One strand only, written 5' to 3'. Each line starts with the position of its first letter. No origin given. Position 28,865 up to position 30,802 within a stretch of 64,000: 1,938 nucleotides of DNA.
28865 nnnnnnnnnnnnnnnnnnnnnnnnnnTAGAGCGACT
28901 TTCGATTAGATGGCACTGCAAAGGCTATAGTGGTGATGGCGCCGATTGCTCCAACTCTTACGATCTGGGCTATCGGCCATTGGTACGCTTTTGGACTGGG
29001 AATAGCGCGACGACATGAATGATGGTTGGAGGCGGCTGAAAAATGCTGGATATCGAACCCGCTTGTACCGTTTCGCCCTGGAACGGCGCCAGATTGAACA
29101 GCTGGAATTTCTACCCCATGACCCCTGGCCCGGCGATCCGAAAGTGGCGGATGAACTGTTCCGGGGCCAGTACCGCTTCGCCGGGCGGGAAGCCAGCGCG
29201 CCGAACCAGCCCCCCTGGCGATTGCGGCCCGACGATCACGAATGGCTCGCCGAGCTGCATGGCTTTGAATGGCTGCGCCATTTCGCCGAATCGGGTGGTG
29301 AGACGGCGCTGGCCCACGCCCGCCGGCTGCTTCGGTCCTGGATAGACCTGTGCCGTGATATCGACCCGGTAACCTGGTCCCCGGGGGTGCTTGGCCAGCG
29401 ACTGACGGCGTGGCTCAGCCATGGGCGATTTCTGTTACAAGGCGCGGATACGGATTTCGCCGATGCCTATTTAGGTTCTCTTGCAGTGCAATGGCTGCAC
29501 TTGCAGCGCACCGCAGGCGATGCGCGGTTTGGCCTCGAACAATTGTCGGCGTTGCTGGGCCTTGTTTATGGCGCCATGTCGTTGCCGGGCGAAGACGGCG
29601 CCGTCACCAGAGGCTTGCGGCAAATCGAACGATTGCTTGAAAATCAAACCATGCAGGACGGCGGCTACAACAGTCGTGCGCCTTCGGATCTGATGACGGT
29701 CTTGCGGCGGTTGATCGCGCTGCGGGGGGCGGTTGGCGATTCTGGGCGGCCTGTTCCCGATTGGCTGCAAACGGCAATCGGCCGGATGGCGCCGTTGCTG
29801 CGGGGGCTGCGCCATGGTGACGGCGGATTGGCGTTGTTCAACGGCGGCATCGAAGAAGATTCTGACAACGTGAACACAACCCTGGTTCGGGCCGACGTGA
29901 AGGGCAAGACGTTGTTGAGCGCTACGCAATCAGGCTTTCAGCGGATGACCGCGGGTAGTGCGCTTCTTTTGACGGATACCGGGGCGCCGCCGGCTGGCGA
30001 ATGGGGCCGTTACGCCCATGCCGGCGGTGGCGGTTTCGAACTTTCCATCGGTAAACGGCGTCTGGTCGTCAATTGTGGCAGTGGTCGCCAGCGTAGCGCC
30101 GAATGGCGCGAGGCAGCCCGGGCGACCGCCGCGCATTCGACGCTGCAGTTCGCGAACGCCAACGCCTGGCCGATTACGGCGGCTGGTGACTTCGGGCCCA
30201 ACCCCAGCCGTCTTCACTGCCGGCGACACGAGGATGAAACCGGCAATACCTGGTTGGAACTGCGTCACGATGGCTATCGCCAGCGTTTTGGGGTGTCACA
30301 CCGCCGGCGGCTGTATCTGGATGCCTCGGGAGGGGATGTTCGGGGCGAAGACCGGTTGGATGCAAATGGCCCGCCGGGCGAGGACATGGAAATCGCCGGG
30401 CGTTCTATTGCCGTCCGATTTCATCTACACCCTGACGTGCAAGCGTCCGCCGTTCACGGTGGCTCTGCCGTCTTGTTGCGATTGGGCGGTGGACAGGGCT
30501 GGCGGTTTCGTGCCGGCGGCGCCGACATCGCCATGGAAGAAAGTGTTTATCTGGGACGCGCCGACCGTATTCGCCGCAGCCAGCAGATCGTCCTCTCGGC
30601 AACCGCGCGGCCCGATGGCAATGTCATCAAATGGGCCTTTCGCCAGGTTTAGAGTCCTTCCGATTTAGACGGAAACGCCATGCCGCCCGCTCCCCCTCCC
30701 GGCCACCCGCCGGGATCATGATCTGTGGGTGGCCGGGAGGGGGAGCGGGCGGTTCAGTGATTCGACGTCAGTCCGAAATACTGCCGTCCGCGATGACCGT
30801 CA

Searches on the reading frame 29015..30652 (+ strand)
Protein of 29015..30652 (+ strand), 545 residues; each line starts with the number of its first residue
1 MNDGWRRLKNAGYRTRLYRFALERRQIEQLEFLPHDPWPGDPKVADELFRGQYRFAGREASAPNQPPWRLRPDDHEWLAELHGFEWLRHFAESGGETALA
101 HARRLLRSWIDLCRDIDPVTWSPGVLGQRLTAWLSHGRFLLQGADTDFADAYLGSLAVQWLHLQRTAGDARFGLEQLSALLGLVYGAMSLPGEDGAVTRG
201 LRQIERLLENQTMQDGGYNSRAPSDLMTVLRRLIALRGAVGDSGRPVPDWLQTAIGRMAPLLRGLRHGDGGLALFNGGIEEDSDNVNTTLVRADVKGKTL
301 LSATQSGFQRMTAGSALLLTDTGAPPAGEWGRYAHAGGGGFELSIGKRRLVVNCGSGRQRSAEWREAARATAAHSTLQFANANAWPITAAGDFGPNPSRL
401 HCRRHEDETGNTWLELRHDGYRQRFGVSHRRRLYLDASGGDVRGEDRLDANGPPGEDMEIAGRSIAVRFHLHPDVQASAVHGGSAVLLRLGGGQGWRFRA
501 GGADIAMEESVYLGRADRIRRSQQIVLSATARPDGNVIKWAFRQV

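Call 90: search_protein_families(library=pfam, proteins=[window:29015-30652:+], max_evalue=0.0001)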
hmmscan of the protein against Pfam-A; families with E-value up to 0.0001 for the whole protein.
window:29015-30652:+ (545 aa): 1 family
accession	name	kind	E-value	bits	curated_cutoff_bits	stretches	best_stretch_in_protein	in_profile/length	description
PF07940.18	Hepar_II_III_C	-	1.4e-57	195.4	24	1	298-540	4-236/237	Heparinase II/III-like, C-terminal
